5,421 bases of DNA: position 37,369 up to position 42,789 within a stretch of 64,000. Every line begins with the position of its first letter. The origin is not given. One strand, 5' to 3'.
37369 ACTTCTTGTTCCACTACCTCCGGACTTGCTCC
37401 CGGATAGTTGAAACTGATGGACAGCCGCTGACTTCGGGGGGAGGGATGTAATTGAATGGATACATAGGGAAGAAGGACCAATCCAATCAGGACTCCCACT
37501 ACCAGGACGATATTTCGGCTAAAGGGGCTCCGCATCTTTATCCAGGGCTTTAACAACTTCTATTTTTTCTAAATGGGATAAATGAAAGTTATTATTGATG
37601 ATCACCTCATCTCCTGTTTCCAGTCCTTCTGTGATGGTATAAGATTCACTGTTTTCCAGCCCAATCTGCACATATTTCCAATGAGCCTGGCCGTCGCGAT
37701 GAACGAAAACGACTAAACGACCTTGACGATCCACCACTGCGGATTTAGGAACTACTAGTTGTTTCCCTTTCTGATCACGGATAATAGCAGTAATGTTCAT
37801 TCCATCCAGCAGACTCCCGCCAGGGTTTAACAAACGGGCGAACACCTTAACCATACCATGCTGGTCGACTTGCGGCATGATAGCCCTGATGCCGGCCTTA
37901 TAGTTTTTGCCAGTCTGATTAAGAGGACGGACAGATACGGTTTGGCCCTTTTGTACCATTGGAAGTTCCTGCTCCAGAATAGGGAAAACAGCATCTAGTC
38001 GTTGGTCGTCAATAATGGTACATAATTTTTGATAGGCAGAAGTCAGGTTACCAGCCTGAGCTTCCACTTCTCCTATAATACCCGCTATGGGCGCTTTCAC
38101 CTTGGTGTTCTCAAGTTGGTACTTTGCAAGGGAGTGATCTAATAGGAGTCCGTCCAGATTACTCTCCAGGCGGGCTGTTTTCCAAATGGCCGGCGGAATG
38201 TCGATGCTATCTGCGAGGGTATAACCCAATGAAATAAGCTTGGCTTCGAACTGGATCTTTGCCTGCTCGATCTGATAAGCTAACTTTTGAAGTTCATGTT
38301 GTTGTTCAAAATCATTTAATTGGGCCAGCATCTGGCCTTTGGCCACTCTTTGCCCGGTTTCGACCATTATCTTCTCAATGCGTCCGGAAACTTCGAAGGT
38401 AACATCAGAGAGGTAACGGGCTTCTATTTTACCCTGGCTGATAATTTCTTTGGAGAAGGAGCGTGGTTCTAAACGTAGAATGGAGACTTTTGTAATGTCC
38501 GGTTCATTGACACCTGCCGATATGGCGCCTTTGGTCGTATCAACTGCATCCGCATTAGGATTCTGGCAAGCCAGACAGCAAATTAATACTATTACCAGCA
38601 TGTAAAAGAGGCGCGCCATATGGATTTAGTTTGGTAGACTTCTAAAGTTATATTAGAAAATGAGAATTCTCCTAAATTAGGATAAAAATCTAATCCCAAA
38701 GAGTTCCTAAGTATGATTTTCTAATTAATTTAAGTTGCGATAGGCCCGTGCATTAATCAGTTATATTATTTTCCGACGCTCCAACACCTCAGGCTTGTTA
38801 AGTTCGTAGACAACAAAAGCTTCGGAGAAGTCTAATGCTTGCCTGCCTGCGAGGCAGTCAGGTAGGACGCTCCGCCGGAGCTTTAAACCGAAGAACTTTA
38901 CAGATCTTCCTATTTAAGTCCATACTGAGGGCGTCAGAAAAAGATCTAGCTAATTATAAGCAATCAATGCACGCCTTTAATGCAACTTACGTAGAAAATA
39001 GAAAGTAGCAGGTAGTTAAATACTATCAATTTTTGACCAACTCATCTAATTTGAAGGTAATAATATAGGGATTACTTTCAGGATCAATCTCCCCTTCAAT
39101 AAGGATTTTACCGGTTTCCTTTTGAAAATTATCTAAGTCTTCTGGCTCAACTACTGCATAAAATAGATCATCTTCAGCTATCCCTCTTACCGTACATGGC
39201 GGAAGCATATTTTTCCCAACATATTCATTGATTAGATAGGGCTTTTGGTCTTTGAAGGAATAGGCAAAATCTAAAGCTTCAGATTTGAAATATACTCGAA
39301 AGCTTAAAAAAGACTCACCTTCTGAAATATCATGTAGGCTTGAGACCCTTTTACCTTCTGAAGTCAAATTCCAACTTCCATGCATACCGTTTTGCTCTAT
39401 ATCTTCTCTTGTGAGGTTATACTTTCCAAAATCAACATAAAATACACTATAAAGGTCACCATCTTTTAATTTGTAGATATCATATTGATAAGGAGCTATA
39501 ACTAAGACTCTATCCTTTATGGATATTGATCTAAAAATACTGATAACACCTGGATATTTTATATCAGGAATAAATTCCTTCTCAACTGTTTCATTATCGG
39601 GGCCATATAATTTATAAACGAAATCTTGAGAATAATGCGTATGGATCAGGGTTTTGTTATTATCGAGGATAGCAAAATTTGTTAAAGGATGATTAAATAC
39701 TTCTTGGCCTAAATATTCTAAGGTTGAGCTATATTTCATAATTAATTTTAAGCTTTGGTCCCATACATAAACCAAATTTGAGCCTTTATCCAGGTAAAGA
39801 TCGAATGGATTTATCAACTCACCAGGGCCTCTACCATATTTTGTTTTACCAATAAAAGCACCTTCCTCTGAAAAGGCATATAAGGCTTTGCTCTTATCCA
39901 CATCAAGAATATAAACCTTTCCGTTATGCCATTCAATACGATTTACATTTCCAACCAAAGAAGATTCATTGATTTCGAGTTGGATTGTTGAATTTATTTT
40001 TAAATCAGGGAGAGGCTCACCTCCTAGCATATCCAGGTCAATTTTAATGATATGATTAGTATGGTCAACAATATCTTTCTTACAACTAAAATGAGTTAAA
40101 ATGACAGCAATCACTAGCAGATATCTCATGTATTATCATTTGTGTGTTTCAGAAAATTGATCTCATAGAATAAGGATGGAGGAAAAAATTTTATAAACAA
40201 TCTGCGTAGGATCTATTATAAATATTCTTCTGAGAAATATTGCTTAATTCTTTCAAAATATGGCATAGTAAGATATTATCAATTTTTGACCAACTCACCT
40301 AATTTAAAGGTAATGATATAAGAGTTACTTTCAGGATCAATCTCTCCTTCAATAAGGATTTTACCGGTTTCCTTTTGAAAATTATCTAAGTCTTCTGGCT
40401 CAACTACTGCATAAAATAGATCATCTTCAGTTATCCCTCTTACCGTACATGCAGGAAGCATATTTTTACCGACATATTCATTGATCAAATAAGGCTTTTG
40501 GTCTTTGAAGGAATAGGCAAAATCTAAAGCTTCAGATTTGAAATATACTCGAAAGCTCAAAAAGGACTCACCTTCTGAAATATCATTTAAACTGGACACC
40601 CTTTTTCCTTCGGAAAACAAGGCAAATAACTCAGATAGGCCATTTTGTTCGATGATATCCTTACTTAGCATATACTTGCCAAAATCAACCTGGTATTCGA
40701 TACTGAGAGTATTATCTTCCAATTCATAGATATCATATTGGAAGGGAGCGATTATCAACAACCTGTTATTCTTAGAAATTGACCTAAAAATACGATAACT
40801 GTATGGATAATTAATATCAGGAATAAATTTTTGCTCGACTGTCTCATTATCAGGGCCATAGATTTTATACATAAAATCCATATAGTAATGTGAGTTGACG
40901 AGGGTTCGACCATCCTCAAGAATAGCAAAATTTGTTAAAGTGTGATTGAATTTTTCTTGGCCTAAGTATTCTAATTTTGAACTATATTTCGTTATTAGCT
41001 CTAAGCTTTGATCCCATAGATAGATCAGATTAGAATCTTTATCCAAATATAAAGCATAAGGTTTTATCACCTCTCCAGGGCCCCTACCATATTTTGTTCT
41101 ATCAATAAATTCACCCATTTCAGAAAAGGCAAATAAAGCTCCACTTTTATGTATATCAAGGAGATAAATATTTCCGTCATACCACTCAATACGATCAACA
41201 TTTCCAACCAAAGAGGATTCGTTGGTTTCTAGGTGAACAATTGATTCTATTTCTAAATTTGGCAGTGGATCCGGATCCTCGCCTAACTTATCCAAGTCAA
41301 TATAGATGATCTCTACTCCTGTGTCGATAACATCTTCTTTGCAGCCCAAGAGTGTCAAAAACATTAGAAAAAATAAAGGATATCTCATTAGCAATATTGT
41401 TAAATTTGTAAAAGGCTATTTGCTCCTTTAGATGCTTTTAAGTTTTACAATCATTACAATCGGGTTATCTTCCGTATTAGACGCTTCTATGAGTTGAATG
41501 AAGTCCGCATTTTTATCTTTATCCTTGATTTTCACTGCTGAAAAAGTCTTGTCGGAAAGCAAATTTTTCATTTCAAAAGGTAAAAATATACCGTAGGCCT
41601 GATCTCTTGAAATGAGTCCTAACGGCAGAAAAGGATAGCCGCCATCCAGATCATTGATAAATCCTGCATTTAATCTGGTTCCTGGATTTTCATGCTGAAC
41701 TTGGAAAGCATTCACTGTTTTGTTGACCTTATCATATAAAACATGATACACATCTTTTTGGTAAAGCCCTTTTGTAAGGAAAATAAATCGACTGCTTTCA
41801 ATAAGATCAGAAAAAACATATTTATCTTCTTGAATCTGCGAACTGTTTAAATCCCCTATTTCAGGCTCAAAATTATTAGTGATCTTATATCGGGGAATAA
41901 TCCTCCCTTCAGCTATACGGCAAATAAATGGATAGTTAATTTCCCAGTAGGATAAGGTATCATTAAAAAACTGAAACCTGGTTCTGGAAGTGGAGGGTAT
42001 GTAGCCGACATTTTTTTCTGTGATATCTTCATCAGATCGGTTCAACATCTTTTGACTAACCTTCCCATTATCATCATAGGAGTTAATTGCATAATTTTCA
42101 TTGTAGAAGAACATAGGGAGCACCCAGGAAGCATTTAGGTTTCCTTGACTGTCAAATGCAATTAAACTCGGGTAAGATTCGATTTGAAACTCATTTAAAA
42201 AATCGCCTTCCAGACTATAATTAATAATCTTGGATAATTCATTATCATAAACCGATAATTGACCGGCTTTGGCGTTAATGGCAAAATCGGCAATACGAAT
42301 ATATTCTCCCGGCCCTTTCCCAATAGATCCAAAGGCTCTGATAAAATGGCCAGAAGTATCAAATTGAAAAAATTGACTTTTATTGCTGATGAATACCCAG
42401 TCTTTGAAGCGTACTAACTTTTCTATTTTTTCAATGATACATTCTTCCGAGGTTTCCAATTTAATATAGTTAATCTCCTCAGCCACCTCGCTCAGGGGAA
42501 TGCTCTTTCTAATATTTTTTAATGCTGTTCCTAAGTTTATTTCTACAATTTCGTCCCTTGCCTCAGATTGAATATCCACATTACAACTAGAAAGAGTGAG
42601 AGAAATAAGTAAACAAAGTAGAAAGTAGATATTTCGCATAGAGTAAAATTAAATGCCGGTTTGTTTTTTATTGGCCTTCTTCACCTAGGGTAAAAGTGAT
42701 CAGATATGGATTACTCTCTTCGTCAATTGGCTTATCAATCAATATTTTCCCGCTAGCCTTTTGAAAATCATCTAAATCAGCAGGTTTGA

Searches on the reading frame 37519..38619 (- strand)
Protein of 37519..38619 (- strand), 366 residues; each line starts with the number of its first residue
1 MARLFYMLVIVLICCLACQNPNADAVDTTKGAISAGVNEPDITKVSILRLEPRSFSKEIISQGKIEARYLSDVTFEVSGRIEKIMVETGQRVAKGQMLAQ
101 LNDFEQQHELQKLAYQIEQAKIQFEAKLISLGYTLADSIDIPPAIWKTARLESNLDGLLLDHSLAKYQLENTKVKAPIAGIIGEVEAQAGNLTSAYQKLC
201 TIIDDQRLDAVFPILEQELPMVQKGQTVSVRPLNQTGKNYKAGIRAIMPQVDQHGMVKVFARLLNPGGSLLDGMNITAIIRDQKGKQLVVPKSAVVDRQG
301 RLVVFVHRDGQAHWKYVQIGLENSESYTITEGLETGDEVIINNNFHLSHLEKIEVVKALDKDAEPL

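Call 85: search_protein_families(library=pfam, proteins=[window:37519-38619:-], max_evalue=0.0001)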
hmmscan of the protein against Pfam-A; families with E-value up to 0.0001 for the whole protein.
window:37519-38619:- (366 aa): 5 families
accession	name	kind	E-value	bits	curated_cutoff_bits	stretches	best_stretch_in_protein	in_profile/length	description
PF16576.10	HlyD_D23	-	4.5e-20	72.3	30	1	61-274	8-212/214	Barrel-sandwich domain of CusB or HlyD membrane-fusion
PF13437.12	HlyD_3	-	1.5e-15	58.3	22.2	1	173-266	1-96/106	HlyD family secretion protein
PF13533.13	Biotin_lipoyl_2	-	1.4e-05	25.2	29.8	1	75-102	5-32/32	Biotin-lipoyl like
PF00364.28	Biotin_lipoyl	-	5.6e-05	23.3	22.1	0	72-101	44-73/73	Biotin-requiring enzyme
PF01551.29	Peptidase_M23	-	5.8e-05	23.7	28.7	0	79-120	50-90/96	Peptidase family M23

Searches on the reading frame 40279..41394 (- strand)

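Call 85: search_protein_families(library=pfam, proteins=[window:40279-41394:-], max_evalue=0.0001)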
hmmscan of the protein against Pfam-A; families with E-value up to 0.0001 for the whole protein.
window:40279-41394:- (371 aa): 2 families
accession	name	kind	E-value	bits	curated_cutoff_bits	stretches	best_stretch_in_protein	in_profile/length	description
PF17170.10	DUF5128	-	9.5e-24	84.6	22.9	1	51-266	31-257/321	6-bladed beta-propeller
PF16288.11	DUF4934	-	4.5e-05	23.9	27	0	53-145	13-102/102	Domain of unknown function (DUF4934)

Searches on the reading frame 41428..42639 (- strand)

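Call 85: search_protein_families(library=pfam, proteins=[window:41428-42639:-], max_evalue=0.0001)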
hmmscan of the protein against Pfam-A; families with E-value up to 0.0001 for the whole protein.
window:41428-42639:- (403 aa): 2 families
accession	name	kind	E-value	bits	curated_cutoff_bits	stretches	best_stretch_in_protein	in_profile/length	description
PF17170.10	DUF5128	-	6.7e-33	114.7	22.9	1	42-317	17-299/321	6-bladed beta-propeller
PF16288.11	DUF4934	-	3.8e-11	43.4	27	1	49-148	3-101/102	Domain of unknown function (DUF4934)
